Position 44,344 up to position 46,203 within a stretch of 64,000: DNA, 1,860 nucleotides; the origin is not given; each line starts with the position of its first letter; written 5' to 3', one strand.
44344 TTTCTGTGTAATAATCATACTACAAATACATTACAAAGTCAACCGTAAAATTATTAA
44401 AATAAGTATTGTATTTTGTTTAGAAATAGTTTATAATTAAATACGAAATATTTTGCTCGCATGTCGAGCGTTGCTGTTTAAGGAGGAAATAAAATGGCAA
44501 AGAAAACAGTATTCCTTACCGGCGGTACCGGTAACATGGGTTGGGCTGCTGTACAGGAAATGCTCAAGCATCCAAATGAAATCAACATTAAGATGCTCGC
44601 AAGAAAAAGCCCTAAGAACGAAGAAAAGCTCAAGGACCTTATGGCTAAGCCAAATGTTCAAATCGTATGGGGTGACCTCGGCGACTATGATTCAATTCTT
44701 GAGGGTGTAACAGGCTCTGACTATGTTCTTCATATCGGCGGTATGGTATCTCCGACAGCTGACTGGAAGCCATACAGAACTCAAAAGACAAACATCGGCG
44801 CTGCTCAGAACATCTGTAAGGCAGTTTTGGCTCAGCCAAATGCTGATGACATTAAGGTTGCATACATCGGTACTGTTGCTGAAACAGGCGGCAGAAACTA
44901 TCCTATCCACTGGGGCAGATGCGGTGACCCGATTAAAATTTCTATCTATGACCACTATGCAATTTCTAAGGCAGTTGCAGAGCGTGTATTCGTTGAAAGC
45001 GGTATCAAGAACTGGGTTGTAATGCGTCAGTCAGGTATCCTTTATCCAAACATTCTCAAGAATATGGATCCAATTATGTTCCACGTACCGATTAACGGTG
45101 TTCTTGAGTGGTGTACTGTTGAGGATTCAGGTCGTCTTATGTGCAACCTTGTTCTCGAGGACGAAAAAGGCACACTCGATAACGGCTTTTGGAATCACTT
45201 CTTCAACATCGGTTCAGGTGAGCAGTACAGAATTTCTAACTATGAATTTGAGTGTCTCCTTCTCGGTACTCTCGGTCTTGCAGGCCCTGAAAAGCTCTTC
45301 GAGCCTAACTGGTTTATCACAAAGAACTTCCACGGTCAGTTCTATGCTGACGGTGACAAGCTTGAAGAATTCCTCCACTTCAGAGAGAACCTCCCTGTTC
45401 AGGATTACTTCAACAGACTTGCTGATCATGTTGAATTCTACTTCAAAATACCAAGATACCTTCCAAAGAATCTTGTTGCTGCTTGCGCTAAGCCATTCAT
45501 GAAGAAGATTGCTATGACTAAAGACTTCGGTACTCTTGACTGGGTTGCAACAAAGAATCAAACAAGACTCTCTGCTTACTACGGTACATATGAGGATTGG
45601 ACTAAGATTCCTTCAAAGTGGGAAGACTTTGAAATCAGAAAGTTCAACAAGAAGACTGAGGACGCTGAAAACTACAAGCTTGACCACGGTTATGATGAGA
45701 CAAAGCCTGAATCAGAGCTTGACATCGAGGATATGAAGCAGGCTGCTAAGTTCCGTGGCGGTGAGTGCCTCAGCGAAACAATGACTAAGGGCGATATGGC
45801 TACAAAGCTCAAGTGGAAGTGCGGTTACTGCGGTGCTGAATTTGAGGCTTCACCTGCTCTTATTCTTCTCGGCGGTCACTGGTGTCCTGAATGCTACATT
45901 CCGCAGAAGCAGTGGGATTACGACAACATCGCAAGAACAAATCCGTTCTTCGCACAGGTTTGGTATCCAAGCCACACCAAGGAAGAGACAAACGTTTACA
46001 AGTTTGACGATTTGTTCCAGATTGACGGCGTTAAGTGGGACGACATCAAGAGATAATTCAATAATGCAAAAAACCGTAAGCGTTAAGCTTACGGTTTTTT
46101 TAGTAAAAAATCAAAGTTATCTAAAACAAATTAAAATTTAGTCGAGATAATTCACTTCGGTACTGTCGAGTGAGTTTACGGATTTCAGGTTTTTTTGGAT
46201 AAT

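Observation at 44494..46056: Highly codon-optimised SDR-fold protein with a C-terminal Cys4 zinc-ribbon extension, divergent from the metK riboswitch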

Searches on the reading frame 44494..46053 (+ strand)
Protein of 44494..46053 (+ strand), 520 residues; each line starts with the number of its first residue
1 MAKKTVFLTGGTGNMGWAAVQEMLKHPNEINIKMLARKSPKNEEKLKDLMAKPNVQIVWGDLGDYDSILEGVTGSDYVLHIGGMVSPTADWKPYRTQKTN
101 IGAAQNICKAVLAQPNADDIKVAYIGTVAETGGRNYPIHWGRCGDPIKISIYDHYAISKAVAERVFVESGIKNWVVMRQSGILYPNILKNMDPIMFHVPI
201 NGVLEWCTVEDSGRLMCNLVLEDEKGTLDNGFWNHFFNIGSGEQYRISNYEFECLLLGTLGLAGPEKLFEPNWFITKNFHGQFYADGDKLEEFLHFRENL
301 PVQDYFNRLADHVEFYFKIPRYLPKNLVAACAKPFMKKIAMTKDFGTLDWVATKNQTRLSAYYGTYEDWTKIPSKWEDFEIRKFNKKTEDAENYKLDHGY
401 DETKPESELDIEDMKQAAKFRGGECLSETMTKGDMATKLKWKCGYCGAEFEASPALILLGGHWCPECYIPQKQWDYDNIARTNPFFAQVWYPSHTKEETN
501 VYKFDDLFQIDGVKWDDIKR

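Call 3: search_protein_families(library=pfam, proteins=[window:44494-46053:+], max_evalue=1)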
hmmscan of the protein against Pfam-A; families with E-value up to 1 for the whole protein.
window:44494-46053:+ (520 aa): 10 families
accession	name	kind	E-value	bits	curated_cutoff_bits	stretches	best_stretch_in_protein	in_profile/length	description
PF01370.27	Epimerase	-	1.1e-09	38.5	20.9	1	6-166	1-153/240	NAD dependent epimerase/dehydratase family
PF01073.25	3Beta_HSD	-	1e-08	35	22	1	8-169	2-160/280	3-beta hydroxysteroid dehydrogenase/isomerase family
PF13460.12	NAD_binding_10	-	3.9e-08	33.8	27.2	1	10-181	1-145/184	NAD(P)H-binding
PF05368.20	NmrA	-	2.4e-07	31.1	27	1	3-80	2-75/298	NmrA-like family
PF07993.18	NAD_binding_4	-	1.1e-05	25.2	20.1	1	8-180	1-205/258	Male sterility protein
PF16363.11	GDP_Man_Dehyd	-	2e-05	24.6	27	1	8-127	2-129/332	GDP-mannose 4,6 dehydratase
PF14311.12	DUF4379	-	0.00016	22.2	24.5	1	429-467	17-53/56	Probable Treble clef zinc finger domain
PF02719.21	Polysacc_synt_2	-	0.00021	21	20.2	1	6-113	1-117/293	Polysaccharide biosynthesis protein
PF08659.16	KR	-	0.059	13.7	22.6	1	5-67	2-67/180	KR domain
PF03435.24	Sacchrp_dh_NADP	-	0.17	12.7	25.1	1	10-83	5-77/129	Saccharopine dehydrogenase NADP binding domain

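Call 4: search_protein_families(library=ncbifam, proteins=[window:44494-46053:+], max_evalue=1)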
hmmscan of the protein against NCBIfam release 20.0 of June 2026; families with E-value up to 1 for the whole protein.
window:44494-46053:+ (520 aa): 20 families
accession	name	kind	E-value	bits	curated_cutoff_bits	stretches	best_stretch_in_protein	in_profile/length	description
TIGR03589.1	PseB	equivalog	6.2e-13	48.4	407.75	1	2-114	3-115/324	UDP-N-acetylglucosamine 4,6-dehydratase (inverting)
TIGR04130.1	FnlA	equivalog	4e-11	42.4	730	1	3-114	4-114/337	UDP-N-acetylglucosamine 4,6-dehydratase/5-epimerase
TIGR03466.1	HpnA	hypoth_equivalog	1.1e-09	37.7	367.65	1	5-168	2-154/327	hopanoid-associated sugar epimerase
NF041293.1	G6PDh_Azf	equivalog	6.5e-07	29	400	1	4-112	3-103/252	NAD-dependent glucose-6-phosphate dehydrogenase Azf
NF042423.1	oxyalk_red_Shew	equivalog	8.1e-07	28.4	580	1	4-173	9-163/331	2-alkyl-3-oxoalkanoate reductase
TIGR04180.1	EDH_00030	hypoth_equivalog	7.8e-05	21.9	475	1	6-112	1-109/297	NAD-dependent 4,6-dehydratase LegB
NF005539.0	PRK07201.1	equivalog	7.8e-05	21.6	549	1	6-109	3-110/657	SDR family oxidoreductase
NF042422.1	oxyalk_red_OleD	equivalog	9.8e-05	21.9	580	1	6-167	3-151/329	2-alkyl-3-oxoalkanoate reductase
TIGR01181.1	dTDP_gluc_dehyt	equivalog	0.00014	21.1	365.1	1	6-82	2-81/321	dTDP-glucose 4,6-dehydratase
NF004201.0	PRK05653.2-1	equivalog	0.00079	19.1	288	1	1-113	1-121/231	3-oxoacyl-ACP reductase FabG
NF052578.1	StrlDmthSdmBMthl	equivalog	0.00091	19.1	600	1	5-87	2-77/328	sterol demethylase protein SdmB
NF043036.1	ErythonDh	equivalog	0.002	17.4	325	1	6-134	3-132/321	D-erythronate dehydrogenase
TIGR01746.1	Thioester-redct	subfamily_domain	0.0067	15.7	213.35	1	5-170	1-181/371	thioester reductase domain-containing protein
NF050030.1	thlkprotThyD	equivalog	0.012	14.8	400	1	6-103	3-97/305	thylakoid membrane protein ThyD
NF005594.0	PRK07326.1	equivalog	0.013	15.1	271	1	2-70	5-71/237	SDR family oxidoreductase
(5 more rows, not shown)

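Call 5: search_solved_structures(query=window:44494-46053:+, max_evalue=1, show_alignments=2)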
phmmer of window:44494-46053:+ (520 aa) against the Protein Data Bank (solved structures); distinct sequences matched with E-value up to 1: 23.
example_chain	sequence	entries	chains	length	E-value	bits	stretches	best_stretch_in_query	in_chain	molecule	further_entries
4j2o_A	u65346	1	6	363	7e-10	41.1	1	4-112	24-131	UDP-N-acetylglucosamine 4,6-dehydratase/5-epimerase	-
6bwc_A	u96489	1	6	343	5.4e-09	38.2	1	4-116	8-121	Polysaccharide biosynthesis protein CapD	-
2gn4_A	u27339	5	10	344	1.9e-07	33.1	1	3-114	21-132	UDP-GlcNAc C6 dehydratase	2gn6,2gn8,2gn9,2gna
3vvc_A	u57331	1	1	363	2.1e-06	29.6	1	4-114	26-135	Capsular polysaccharide synthesis enzyme Cap8E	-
3vvb_A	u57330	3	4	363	2.1e-06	29.6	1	4-114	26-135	CapE | Capsular polysaccharide synthesis enzyme Cap8E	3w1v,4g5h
7us5_A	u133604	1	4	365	8.5e-06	27.6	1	1-111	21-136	GDP-D-GLYCERO-D-MANNO-HEPTOSE 4,6-DEHYDRATASE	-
6nbr_A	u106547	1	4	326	9.1e-05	24.2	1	50-128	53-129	Kavalactone reductase 1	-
2hun_A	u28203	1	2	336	0.0018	20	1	6-82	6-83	336aa long hypothetical dTDP-glucose 4,6-dehydratase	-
8vr2_A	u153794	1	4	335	0.0022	19.7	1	3-110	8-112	NAD-dependent epimerase/dehydratase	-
9rdd_A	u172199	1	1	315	0.016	16.8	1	3-83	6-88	Isoflavone reductase homolog A622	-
6wjb_A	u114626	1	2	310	0.017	16.8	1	3-115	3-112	NAD-dependent epimerase/dehydratase family protein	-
6wj9_A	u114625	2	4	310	0.017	16.7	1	3-115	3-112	NAD-dependent epimerase/dehydratase family protein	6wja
9qrg_A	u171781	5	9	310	0.044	15.4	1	3-83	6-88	Isoflavone reductase homolog A622-like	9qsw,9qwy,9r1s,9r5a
9iho_P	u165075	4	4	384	0.057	15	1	7-111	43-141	NUEM (39 kDa) subunit of mitochondrial NADH:ubiquinone oxidoreductase (Complex I)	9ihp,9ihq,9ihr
2rh8_A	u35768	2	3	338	0.092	14.3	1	2-110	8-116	Anthocyanidin reductase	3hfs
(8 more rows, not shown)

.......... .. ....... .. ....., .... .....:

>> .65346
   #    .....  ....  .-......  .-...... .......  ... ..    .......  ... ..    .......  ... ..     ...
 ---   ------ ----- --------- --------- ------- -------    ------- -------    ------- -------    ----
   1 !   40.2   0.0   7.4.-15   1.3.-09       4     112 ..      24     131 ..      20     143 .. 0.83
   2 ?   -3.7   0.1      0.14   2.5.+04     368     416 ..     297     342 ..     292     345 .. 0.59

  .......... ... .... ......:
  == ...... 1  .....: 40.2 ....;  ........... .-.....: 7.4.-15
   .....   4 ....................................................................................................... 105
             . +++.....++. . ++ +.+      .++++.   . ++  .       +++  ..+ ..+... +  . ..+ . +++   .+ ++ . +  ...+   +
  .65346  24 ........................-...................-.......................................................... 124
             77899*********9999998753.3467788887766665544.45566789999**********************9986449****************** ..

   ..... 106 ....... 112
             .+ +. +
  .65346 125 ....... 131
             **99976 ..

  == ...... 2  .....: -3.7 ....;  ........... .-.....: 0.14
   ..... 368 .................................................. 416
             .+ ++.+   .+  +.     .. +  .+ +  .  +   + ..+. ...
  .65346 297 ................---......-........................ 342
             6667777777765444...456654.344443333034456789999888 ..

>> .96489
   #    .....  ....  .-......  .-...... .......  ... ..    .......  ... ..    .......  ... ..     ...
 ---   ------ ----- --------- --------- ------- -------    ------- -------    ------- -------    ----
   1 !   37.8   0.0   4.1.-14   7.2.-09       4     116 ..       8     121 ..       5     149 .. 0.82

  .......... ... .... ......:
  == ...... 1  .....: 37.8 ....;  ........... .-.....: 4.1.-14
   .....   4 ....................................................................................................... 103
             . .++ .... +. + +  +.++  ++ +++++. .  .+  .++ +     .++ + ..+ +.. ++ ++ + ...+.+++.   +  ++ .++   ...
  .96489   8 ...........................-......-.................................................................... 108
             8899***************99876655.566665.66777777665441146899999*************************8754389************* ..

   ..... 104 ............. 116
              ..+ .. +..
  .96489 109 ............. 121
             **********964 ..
